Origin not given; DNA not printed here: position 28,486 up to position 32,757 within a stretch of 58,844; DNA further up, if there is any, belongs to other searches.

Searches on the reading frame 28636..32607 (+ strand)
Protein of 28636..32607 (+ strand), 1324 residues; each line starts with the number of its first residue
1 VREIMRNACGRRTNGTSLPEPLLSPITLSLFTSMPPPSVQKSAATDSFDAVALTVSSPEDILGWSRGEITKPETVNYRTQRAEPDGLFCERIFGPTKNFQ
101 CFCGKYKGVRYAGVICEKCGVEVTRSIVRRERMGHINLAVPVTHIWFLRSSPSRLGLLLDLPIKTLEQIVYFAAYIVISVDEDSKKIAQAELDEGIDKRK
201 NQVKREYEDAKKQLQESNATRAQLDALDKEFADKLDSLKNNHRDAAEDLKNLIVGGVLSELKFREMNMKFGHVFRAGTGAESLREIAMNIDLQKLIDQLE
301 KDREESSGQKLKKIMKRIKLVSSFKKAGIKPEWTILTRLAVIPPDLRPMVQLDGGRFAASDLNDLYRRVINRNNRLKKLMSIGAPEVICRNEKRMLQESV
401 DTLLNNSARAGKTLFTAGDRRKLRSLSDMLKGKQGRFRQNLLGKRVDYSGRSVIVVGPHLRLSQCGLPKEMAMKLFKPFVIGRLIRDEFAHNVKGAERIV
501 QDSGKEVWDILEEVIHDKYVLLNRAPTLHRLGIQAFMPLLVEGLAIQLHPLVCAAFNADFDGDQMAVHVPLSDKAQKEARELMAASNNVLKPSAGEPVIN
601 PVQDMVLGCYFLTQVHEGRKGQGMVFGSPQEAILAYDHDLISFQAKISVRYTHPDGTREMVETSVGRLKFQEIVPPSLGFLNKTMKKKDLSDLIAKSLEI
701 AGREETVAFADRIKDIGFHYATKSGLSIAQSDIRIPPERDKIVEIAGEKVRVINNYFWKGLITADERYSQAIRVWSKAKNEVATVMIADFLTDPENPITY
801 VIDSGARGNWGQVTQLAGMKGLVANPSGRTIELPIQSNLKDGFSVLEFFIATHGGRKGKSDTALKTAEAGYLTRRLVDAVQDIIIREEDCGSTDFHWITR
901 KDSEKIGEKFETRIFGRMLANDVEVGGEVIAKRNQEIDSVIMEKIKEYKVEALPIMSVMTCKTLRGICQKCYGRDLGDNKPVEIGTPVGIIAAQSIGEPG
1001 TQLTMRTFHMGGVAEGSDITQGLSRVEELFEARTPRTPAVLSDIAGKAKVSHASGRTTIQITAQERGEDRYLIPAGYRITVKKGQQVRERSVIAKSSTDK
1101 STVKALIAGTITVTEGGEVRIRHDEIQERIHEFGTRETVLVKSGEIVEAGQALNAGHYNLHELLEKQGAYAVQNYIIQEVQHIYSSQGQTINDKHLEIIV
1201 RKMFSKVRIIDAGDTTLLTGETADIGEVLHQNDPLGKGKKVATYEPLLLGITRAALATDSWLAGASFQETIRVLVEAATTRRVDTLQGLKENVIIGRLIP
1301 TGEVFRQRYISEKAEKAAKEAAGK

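Call 16: search_protein_families(library=pfam, proteins=[window:28636-32607:+], max_evalue=0.001)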
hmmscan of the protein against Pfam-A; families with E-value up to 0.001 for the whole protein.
window:28636-32607:+ (1324 aa): 5 families
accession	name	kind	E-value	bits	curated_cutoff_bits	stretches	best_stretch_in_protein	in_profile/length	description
PF04997.17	RNA_pol_Rpb1_1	-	3.4e-78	263.6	39.7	1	47-441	3-312/312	RNA polymerase Rpb1, domain 1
PF04998.22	RNA_pol_Rpb1_5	-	1.9e-58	198.4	28.5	1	842-1254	1-262/267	RNA polymerase Rpb1, domain 5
PF00623.25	RNA_pol_Rpb1_2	-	4.6e-38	131.5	25.3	2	496-584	77-165/166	RNA polymerase Rpb1, domain 2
PF04983.23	RNA_pol_Rpb1_3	-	2.6e-23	83.1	28.9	1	588-733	1-162/162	RNA polymerase Rpb1, domain 3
PF05000.22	RNA_pol_Rpb1_4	-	3.3e-10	40.3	24.8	1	762-830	1-82/107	RNA polymerase Rpb1, domain 4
